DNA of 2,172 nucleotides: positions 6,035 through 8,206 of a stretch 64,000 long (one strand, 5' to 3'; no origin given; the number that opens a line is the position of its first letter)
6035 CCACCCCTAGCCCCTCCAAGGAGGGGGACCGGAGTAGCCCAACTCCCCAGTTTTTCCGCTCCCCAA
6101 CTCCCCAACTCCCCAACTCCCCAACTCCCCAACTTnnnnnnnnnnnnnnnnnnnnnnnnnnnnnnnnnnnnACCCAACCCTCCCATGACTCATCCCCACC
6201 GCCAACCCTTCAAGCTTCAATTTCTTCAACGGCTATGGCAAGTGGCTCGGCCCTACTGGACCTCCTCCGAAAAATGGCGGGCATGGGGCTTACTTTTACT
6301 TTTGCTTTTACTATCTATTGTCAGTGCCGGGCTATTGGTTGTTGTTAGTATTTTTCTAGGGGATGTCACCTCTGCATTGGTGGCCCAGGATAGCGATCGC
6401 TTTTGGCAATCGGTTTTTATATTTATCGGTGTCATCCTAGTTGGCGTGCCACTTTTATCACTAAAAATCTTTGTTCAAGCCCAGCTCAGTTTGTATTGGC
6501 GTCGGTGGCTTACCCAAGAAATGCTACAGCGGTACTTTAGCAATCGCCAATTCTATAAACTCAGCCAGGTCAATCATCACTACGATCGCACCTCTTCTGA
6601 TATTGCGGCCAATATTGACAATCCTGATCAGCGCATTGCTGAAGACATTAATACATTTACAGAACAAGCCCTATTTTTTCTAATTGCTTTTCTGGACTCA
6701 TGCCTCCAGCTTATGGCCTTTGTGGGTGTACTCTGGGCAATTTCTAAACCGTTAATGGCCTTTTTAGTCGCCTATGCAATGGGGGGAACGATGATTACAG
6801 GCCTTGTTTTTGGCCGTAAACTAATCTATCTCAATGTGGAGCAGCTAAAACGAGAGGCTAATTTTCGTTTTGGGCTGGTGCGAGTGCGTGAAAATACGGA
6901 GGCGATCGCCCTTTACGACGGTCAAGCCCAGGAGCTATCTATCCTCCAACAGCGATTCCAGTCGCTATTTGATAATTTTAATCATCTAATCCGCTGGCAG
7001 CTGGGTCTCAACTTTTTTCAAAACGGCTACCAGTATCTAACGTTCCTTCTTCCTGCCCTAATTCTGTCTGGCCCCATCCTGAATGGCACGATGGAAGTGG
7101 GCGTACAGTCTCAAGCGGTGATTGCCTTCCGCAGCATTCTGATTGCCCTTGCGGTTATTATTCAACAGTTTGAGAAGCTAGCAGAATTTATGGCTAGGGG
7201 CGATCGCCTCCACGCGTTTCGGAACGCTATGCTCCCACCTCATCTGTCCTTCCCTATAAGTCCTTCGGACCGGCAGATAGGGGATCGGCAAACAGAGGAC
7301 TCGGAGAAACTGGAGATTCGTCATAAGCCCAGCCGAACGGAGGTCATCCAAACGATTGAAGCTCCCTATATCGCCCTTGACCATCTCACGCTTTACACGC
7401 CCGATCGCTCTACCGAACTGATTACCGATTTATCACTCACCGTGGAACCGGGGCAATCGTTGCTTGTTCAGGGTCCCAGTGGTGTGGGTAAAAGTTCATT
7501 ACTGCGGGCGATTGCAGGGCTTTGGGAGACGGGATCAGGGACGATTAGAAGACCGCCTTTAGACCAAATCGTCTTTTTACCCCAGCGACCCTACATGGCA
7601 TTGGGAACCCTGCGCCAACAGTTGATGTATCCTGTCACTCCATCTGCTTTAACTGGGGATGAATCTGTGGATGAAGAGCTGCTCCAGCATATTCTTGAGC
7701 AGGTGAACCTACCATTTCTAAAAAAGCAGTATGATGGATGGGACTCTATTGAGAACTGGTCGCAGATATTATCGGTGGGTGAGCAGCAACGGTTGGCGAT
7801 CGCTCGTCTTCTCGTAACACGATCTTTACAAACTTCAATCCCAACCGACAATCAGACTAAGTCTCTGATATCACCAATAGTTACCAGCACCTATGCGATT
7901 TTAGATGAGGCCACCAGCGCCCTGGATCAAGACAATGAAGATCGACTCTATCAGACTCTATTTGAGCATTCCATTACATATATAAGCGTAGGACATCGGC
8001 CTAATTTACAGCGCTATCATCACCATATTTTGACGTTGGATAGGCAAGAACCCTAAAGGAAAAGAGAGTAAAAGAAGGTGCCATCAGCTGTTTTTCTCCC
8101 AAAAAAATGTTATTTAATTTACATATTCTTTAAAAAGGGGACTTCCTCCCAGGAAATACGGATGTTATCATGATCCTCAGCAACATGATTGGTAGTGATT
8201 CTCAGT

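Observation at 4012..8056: Tandem ABC half-transporter pair sits at the head of a cluster whose proteins all lack Sec signals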

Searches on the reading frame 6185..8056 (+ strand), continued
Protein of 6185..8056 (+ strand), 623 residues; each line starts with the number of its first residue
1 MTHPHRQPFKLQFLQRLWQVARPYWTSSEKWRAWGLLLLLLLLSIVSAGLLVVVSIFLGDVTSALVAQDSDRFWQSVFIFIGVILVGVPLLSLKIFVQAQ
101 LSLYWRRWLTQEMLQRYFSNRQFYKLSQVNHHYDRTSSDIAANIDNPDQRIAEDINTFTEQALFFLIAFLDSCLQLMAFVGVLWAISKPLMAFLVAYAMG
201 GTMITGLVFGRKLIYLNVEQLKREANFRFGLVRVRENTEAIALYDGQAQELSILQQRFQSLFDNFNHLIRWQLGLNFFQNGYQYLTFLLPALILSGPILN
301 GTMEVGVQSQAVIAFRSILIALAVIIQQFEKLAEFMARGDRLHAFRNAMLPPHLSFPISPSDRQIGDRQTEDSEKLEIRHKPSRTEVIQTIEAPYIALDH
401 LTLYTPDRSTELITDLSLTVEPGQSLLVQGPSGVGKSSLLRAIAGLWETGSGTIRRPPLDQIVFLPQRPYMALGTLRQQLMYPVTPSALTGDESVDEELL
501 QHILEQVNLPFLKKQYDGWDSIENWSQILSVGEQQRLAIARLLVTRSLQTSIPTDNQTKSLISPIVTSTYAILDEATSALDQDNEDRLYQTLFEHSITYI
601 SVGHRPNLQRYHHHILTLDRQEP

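Call 54: search_protein_families(library=pfam, proteins=[L015:3-827:-, L015:858-1577:-, L015:1719-2309:-, L015:7763-8404:+, L014:18243-19001:+, L014:18998-20215:+, L014:20240-21133:+, L014:21162-21644:+, L017:2714-4513:-, L017:10779-11987:+], max_evalue=0.001)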
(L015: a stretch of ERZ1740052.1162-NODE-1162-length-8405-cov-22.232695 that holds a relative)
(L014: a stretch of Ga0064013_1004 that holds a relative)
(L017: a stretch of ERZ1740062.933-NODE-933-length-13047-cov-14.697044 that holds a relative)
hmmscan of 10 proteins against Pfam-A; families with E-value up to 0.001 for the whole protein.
L015:3-827:- (275 aa): 2 families
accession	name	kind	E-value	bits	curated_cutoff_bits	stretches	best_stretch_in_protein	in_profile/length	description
PF03929.21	PepSY_TM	-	2.8e-43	149.3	28.8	1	7-218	2-218/295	PepSY-associated TM region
PF03413.25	PepSY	-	0.00019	22.1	24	0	54-109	2-58/60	Peptidase propeptide and YPEB domain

L015:858-1577:- (239 aa): 1 family
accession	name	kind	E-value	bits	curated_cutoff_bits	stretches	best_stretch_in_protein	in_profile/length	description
PF00561.26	Abhydrolase_1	-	5.4e-05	23.4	25.8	0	48-107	51-109/245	alpha/beta hydrolase fold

L015:1719-2309:- (196 aa): 3 families
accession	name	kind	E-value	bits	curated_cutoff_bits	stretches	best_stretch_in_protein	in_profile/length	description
PF00258.30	Flavodoxin_1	-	1.5e-29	103.4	25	1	32-186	1-143/143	Flavodoxin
PF12724.12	Flavodoxin_5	-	3.2e-05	24.7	27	1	33-84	3-55/145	Flavodoxin domain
PF12641.12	Flavodoxin_3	-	0.00023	21.4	27.5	1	33-100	3-67/160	Flavodoxin domain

L015:7763-8404:+ (214 aa): 0 families

L014:18243-19001:+ (252 aa): 1 family
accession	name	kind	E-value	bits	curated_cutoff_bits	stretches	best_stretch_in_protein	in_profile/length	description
PF13448.11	DUF4114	-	9.5e-11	42.9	27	1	177-247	7-81/85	Domain of unknown function (DUF4114)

L014:18998-20215:+ (405 aa): 2 families
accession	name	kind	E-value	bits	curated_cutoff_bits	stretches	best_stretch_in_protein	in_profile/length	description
PF12704.14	MacB_PCD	-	2.3e-50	172.2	27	1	21-246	1-206/207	MacB-like periplasmic core domain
PF02687.27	FtsX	-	8.7e-20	71.4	25.5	1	285-398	2-120/120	FtsX-like permease C-terminal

L014:20240-21133:+ (297 aa): 4 families
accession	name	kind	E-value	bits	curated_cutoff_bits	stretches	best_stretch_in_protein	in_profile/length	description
PF00005.33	ABC_tran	-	2.2e-30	106.5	25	1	18-162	1-137/137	ABC transporter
PF13304.12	AAA_21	-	5.3e-12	46.9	27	2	125-190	229-298/304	AAA domain, putative AbiEii toxin, Type IV TA system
PF02463.25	SMC_N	-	5e-05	23.3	40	0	13-47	8-44/220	RecF/RecN/SMC N terminal domain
PF13476.12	AAA_23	-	7.3e-05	23.9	27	1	13-47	5-39/201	AAA domain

L014:21162-21644:+ (161 aa): 1 family
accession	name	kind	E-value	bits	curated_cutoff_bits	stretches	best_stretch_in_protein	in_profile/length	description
PF00668.25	Condensation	-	2.2e-41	142.4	30.6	1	5-161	2-158/456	Condensation domain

L017:2714-4513:- (599 aa): 3 families
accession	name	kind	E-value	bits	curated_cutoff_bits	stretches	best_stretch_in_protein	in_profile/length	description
PF14252.11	DUF4347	-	2.2e-49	167.8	24.6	1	31-200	1-163/164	Domain of unknown function (DUF4347)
PF01839.29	FG-GAP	-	2.5e-11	43.6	22.1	0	400-425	7-36/37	FG-GAP repeat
PF13517.12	FG-GAP_3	-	1.4e-07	32.4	26.9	1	402-463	1-61/61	FG-GAP-like repeat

L017:10779-11987:+ (402 aa): 1 family
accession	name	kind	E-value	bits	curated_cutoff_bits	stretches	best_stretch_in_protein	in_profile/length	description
PF03544.19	TonB_C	-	2.8e-10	40.9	24.6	1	328-394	3-69/79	Gram-negative bacterial TonB protein C-terminal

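Call 67: find_encoding_contigs(protein=P0102, flank=10000, max_places=1)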
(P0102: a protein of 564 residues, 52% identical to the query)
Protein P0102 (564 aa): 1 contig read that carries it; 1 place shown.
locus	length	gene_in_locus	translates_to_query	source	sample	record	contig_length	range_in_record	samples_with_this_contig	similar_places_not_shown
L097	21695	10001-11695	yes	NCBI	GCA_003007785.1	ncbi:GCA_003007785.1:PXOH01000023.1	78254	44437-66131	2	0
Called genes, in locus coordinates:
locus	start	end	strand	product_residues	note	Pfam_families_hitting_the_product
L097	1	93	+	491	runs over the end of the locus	PF00202:Aminotran_3, PF00155:Aminotran_1_2 (faint)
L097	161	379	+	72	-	PF03621:MbtH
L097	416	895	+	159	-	-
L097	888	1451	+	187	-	PF27188:SfmD_perox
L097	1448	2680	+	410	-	PF00264:Tyrosinase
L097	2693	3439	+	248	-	PF00975:Thioesterase, PF12697:Abhydrolase_6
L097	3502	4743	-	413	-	PF03544:TonB_C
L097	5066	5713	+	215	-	PF01618:MotA_ExbB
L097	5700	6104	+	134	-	PF02472:ExbD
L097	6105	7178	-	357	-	PF06999:Suc_Fer-like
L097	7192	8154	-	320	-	PF03677:UPF0137, PF11300:DUF3102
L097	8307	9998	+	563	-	PF00664:ABC_membrane, PF06472:ABC_membrane_2, PF05992:SbmA_BacA, PF00005:ABC_tran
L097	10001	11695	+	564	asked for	PF06472:ABC_membrane_2, PF00664:ABC_membrane (weak), PF05992:SbmA_BacA, PF00005:ABC_tran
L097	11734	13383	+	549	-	PF03023:MurJ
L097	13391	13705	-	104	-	-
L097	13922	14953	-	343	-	PF13226:DUF4034 (weak), PF13431:TPR_17 (faint)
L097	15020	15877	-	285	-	PF01904:DUF72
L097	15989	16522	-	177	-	PF02605:PsaL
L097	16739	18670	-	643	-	PF09492:Pec_lyase (faint), PF13249:SQHop_cyclase_N, PF13243:SQHop_cyclase_C, PF00432:Prenyltrans (weak), PF07678:TED_complement (weak)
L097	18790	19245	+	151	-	PF01724:DUF29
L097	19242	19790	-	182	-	PF05685:Uma2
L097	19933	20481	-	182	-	PF05685:Uma2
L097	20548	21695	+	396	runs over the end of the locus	PF13506:Glyco_transf_21, PF00535:Glycos_transf_2, PF13641:Glyco_tranf_2_3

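Call 68: find_encoding_contigs(protein=P0141, flank=10000, max_places=1)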
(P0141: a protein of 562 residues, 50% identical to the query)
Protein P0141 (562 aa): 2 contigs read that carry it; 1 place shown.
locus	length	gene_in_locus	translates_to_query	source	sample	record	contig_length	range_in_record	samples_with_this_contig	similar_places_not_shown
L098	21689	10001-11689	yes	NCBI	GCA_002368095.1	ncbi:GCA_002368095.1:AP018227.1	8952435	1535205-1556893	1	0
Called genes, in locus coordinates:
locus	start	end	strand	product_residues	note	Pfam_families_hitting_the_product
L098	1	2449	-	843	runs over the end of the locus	PF11741:AMIN, PF07715:Plug, PF00593:TonB_dep_Rec_b-barrel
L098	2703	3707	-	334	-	PF12833:HTH_18, PF00165:HTH_AraC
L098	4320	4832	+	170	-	PF00258:Flavodoxin_1, PF12724:Flavodoxin_5 (faint)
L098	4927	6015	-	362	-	PF03929:PepSY_TM, PF03413:PepSY (weak)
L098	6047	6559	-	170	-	-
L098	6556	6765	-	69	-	-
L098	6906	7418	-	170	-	PF00258:Flavodoxin_1, PF12724:Flavodoxin_5 (weak)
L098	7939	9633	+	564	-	PF06472:ABC_membrane_2, PF00664:ABC_membrane, PF05992:SbmA_BacA, PF03193:RsgA_GTPase (weak), PF00005:ABC_tran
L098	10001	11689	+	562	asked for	PF05992:SbmA_BacA, PF06472:ABC_membrane_2, PF00664:ABC_membrane, PF20703:nSTAND1 (faint), PF00005:ABC_tran, PF13555:AAA_29 (faint)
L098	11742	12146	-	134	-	PF02472:ExbD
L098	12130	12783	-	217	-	PF01618:MotA_ExbB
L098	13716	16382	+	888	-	PF11741:AMIN (faint), PF07715:Plug, PF00593:TonB_dep_Rec_b-barrel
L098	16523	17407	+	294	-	PF01497:Peripla_BP_2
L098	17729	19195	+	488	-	-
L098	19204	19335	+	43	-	-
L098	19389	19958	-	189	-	PF05685:Uma2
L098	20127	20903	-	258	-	PF00005:ABC_tran, PF02463:SMC_N (weak), PF13304:AAA_21 (weak)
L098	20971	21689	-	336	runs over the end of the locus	PF01032:FecCD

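Call 69: find_encoding_contigs(protein=P0109, flank=10000, max_places=1)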
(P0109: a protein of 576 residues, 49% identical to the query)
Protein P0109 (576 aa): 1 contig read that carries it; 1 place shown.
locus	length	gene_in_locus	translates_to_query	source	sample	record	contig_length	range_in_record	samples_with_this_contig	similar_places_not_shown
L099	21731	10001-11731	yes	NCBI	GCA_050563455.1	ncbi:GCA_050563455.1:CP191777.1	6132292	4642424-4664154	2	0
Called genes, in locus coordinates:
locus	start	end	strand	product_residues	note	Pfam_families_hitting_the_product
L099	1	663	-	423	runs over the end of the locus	-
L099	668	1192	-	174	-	-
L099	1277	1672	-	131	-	-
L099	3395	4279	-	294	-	-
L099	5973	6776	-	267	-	-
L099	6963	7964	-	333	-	PF03677:UPF0137, PF11300:DUF3102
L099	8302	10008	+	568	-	PF06472:ABC_membrane_2, PF00664:ABC_membrane (weak), PF05992:SbmA_BacA, PF00005:ABC_tran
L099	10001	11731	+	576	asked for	PF05992:SbmA_BacA, PF06472:ABC_membrane_2, PF00664:ABC_membrane, PF00005:ABC_tran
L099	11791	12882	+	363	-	PF06999:Suc_Fer-like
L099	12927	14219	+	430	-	PF05977:MFS_3, PF07690:MFS_1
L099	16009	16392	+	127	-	PF00027:cNMP_binding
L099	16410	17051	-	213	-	PF13358:DDE_3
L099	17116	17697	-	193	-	PF13384:HTH_23 (weak), PF13518:HTH_28 (weak), PF13551:HTH_29 (faint), PF13565:HTH_32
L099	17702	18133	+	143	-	-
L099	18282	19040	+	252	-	PF13448:DUF4114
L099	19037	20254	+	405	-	PF12704:MacB_PCD, PF02687:FtsX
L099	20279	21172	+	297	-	PF00005:ABC_tran, PF13304:AAA_21 (faint)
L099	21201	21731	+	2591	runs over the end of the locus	PF00668:Condensation, PF00501:AMP-binding, PF13193:AMP-binding_C, PF00550:PP-binding, PF00668:Condensation, PF00501:AMP-binding, PF13193:AMP-binding_C, PF00550:PP-binding, +1 more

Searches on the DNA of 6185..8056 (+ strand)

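Call 74: search_rna_families(sources=[L005, L009, L097, L098, L099, L015, L011], threshold=gathering)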
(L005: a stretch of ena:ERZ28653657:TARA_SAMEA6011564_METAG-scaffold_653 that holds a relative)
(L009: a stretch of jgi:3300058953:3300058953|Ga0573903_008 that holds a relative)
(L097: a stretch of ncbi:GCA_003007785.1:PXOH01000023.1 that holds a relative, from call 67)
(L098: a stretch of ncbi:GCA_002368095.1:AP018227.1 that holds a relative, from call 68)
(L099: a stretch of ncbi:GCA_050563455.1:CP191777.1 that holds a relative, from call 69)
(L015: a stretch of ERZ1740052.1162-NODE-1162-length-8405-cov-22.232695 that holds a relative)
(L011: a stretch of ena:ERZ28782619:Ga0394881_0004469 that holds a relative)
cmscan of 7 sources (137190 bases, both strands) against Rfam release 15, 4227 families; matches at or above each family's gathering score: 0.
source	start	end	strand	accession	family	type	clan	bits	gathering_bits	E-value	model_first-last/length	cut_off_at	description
